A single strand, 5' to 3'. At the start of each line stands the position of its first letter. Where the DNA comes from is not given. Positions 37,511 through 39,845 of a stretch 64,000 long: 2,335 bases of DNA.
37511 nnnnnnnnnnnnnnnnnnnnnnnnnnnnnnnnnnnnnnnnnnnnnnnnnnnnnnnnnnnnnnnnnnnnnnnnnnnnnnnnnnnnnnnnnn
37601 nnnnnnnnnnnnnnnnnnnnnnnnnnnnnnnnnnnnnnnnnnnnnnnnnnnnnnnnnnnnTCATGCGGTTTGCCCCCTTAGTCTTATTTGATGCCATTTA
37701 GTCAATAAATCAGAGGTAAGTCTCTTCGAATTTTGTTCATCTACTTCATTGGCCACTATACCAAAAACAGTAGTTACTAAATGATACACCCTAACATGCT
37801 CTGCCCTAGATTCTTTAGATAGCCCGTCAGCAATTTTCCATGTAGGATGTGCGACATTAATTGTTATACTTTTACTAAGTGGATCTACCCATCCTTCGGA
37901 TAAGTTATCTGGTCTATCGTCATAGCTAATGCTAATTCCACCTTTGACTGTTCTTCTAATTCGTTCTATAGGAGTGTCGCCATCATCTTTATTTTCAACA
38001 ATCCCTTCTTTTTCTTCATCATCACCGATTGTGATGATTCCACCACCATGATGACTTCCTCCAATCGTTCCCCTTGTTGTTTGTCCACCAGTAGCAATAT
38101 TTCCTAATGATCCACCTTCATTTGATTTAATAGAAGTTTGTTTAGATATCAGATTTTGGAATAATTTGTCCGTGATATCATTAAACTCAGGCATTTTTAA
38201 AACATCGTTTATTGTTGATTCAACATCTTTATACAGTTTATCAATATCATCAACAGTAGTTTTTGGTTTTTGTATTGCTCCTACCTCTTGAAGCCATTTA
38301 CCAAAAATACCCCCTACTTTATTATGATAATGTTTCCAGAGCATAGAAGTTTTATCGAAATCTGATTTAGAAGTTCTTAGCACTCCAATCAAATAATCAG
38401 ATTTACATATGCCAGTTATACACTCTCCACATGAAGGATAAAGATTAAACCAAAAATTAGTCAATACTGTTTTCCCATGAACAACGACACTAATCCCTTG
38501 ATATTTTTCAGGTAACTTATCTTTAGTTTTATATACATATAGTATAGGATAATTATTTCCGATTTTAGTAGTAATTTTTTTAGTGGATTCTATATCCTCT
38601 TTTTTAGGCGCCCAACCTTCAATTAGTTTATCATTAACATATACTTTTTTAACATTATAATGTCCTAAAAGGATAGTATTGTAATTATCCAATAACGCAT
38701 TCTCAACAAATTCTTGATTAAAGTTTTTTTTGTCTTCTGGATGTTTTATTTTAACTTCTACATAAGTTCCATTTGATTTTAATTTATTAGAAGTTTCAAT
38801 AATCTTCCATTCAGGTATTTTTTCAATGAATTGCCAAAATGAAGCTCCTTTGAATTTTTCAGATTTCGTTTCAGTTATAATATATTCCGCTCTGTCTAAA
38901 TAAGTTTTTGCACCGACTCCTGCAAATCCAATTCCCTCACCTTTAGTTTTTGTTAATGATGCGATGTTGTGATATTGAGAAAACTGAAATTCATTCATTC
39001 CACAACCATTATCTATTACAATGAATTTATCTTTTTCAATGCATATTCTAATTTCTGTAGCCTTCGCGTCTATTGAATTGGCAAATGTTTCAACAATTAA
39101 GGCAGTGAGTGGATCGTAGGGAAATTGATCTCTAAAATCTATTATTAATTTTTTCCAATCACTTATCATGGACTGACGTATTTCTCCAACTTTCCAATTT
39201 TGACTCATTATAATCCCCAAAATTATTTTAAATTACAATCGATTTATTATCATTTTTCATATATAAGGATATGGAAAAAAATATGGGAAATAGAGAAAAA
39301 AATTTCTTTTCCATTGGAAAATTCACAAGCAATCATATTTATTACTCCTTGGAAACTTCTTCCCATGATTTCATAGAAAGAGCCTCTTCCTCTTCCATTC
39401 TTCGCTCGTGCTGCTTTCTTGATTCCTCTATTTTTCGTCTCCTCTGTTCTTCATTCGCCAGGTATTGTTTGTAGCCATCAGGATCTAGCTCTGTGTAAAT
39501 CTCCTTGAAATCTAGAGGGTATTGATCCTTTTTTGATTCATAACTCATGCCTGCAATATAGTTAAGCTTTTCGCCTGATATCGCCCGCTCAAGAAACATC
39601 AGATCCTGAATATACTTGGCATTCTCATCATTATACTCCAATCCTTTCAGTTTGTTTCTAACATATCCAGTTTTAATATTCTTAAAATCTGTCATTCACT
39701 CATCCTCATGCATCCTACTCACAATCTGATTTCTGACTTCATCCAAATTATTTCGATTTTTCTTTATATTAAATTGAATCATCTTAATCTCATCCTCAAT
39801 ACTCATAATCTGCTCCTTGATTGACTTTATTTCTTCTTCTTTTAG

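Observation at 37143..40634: Convergent four-gene operon with a MORC-like GHKL ATPase and a small P-loop ATPase abutting the methyltransferase/helicase module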

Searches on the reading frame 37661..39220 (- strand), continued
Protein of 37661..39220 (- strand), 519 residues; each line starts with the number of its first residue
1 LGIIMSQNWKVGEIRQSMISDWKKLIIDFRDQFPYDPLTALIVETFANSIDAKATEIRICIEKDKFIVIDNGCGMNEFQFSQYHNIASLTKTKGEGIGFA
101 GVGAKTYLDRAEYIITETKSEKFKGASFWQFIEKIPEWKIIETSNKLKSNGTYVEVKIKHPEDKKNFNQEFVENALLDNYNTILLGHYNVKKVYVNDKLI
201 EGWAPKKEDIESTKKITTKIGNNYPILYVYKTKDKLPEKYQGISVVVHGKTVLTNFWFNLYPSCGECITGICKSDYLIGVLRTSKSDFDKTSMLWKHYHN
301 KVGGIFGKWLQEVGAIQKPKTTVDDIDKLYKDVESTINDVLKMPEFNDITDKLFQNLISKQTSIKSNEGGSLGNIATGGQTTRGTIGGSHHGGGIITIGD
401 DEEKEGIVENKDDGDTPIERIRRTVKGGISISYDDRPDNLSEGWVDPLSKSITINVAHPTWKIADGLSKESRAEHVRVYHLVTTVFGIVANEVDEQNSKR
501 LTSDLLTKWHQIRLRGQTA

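Call 73: search_protein_families(library=pfam, proteins=[L071:9003-9944:+, L071:12189-13679:+, L071:5591-8842:-, L050:6712-9963:+, L067:5390-7669:+, L024:7451-9199:+, L030:8096-9799:+, L085:6922-8325:+, L045:11984-13861:-, L040:12466-14061:-], max_evalue=0.001)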
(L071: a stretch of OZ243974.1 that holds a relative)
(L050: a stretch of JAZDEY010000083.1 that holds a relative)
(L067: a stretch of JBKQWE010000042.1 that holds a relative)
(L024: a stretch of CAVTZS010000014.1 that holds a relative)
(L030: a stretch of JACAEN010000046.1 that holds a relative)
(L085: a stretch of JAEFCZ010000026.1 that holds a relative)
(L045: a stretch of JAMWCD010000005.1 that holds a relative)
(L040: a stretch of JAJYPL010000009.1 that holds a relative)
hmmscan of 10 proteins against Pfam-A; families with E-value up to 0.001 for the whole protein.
L071:9003-9944:+ (313 aa): 1 family
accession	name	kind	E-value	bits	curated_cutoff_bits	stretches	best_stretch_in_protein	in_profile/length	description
PF00589.27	Phage_integrase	-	1.5e-15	57.9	27.1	1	121-264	5-143/172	Phage integrase family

L071:12189-13679:+ (496 aa): 2 families
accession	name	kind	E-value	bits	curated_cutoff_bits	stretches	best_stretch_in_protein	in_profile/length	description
PF07669.17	Eco57I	-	1.9e-22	80.6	25.3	1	3-123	54-165/171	Eco57I restriction-modification methylase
PF12950.13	TaqI_C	-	2.7e-13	50.6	26.5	2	239-309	2-71/118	TaqI-like C-terminal specificity domain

L071:5591-8842:- (1083 aa): 7 families
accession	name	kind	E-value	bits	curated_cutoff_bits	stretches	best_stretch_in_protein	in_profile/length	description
PF00271.37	Helicase_C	-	8.1e-19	68.3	23.5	1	668-788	1-110/110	Helicase conserved C-terminal domain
PF00176.29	SNF2-rel_dom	-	3.7e-11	43.1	24.9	1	358-470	127-237/290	SNF2-related domain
PF13091.12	PLDc_2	-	8.6e-10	39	27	1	47-203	33-132/132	PLD-like domain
PF04851.21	ResIII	-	1.3e-07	32.1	22.5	0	340-398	109-163/164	Type III restriction enzyme, res subunit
PF09565.16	RE_NgoFVII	-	5.7e-05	22.9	23.8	1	128-202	72-148/162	NgoFVII restriction endonuclease N-terminal PLD domain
PF00270.35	DEAD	-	6.9e-05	23.1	26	0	334-403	98-165/167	DEAD/DEAH box helicase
PF22590.2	Cas3-like_C_2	-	0.00021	22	27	0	686-786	5-103/106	CRISPR-associated nuclease/helicase Cas3, C-terminal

L050:6712-9963:+ (1083 aa): 3 families
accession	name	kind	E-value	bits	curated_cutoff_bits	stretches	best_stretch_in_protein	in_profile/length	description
PF02384.22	N6_Mtase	-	3.4e-12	46.8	20.4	1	347-448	2-99/311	N-6 DNA Methylase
PF07669.17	Eco57I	-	2.2e-08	34.8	25.3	1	429-679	3-153/171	Eco57I restriction-modification methylase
PF20473.4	MmeI_Mtase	-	6.6e-06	25.9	27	1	388-447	18-83/259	MmeI, DNA-methyltransferase domain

L067:5390-7669:+ (759 aa): 3 families
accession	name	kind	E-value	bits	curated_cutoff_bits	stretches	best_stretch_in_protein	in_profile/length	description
PF02384.22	N6_Mtase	-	1.8e-12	47.6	20.4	1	342-443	2-99/311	N-6 DNA Methylase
PF07669.17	Eco57I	-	1.2e-10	42.2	25.3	1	423-672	2-148/171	Eco57I restriction-modification methylase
PF20473.4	MmeI_Mtase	-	1e-05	25.3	27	0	385-438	20-79/259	MmeI, DNA-methyltransferase domain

L024:7451-9199:+ (582 aa): 2 families
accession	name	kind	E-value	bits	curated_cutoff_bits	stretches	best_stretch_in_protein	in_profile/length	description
PF02730.20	AFOR_N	-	7.1e-55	186.3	29.8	1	7-203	2-198/199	Aldehyde ferredoxin oxidoreductase, N-terminal domain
PF01314.23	AFOR_C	-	1.3e-53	183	27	1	219-572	3-367/385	Aldehyde ferredoxin oxidoreductase, domains 2 & 3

L030:8096-9799:+ (567 aa): 3 families
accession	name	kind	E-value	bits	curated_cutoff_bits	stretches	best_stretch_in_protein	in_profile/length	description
PF00587.30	tRNA-synt_2b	-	3.3e-34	118.9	29.3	1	94-454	1-178/179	tRNA synthetase class II core domain (G, H, P, S and T)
PF04073.20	tRNA_edit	-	6.9e-27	94.4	25.5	1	258-370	1-117/123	Aminoacyl-tRNA editing domain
PF03129.25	HGTP_anticodon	-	5.7e-18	65.3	21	1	472-563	2-93/94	Anticodon binding domain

L085:6922-8325:+ (467 aa): 3 families
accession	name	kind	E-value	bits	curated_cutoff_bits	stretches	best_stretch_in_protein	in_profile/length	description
PF12706.13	Lactamase_B_2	-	2e-12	47.6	27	1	82-206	25-147/200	Beta-lactamase superfamily domain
PF00753.33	Lactamase_B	-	4.2e-06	27.3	22.7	1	84-213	41-161/196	Metallo-beta-lactamase superfamily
PF07521.17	RMMBL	-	4.3e-05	23.9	21.6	1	416-446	13-43/63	Zn-dependent metallo-hydrolase RNA specificity domain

L045:11984-13861:- (625 aa): 2 families
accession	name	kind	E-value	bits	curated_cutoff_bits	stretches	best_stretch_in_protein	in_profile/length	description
PF00425.24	Chorismate_bind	-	8.1e-86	288.2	27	1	157-410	2-257/257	chorismate binding enzyme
PF01063.24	Aminotran_4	-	1.4e-45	156.3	28.5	1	422-622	1-220/223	Amino-transferase class IV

L040:12466-14061:- (531 aa): 0 families

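Call 74: search_dna_similar(query=window:37661-39208:-, collection=plasmids, mode=protein, max_evalue=0.001, max_rows=15)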
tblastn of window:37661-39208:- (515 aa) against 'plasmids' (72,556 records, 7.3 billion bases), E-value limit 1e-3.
Records with a match: 3; places in all: 3; records where one place covers at least 80% of the query: 0.
Best place of each record, by identity: <60% 3.
By first word of the organism name: Bradyrhizobium 2; Niveispirillum 1.
By predicted mobility (MOB-suite, as given by PLSDB): conjugative 2; non-mobilizable 1.
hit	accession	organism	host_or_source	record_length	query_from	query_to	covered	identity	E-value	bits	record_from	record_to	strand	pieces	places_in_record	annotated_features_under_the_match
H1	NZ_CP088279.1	Bradyrhizobium barranii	Glycine max cv. AC Glengarry,cell ...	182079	2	233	45%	26.1%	4e-5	54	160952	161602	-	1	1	ATPase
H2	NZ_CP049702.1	Bradyrhizobium barranii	Glycine max cv. AC Glengarry,cell ...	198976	2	233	45%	26.1%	4e-5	54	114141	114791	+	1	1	ATPase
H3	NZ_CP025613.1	Niveispirillum cyanobacteriorum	sing cell,cyanobacterial aggregates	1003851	37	165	25%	30.7%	6e-4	50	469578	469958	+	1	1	none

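Call 99: search_protein_families(library=padloc, alignment_id=A3, max_evalue=1e-15)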
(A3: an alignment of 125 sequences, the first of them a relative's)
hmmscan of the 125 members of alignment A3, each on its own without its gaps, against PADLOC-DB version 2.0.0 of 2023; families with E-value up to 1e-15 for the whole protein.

A. member 1, L001:6900-8408:- (502 aa): 0 families

B. families by the number of members that match (of 125 scanned): 80 families (the first 25 are shown)
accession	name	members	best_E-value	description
PDLC03630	REase_MTase_IIG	2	1.8e-84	Type IIG restriction enzyme-methyltransferase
PDLC03580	REase_II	2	6.5e-52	Type II restriction enzyme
PDLC03625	REase_MTase_IIG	2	7.2e-40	Type IIG restriction enzyme-methyltransferase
PDLC03353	MTase_II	2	8.2e-39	Type II methyltransferase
PDLC03299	MTase_II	2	2.1e-37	Type II methyltransferase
PDLC03371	MTase_II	2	8.7e-37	Type II methyltransferase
PDLC00132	GajB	2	9.9e-31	UrvD helicase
PDLC04135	mad3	2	2.9e-30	mads_3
PDLC03802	RTasHel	2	1.1e-27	DRT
PDLC03350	MTase_II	2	2.4e-27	Type II methyltransferase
PDLC03387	MTase_II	2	6e-25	Type II methyltransferase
PDLC04134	mad2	2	3.7e-20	mads_2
PDLC03338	MTase_II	2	6e-20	Type II methyltransferase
PDLC04787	PDC-S01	1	4.1e-149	-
PDLC03322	MTase_II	1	2.4e-124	Type II methyltransferase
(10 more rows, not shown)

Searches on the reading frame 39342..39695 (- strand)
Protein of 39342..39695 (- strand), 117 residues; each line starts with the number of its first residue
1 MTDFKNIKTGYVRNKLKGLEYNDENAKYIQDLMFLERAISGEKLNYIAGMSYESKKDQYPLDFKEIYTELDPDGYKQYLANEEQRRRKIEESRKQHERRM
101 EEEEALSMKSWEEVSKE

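Call 3: search_protein_families(library=pfam, proteins=[window:39342-39695:-], max_evalue=0.1)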
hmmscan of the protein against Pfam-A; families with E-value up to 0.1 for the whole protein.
window:39342-39695:- (117 aa): 0 families

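Call 4: search_protein_families(library=padloc, proteins=[window:39342-39695:-], max_evalue=0.1)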
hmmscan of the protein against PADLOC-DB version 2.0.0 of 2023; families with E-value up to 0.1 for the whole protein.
window:39342-39695:- (117 aa): 0 families

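Call 5: search_protein_families(library=ncbifam, proteins=[window:39342-39695:-], max_evalue=0.1)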
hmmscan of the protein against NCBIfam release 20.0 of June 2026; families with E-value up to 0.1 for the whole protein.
window:39342-39695:- (117 aa): 0 families

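Call 6: search_protein_families(library=phrogs, proteins=[window:39342-39695:-], max_evalue=0.1)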
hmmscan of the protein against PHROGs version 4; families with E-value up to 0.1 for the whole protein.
window:39342-39695:- (117 aa): 0 families

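Call 78: search_solved_structures(query=window:39342-39695:-, max_evalue=10)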
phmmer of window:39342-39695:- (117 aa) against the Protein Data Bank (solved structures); distinct sequences matched with E-value up to 10: 0.
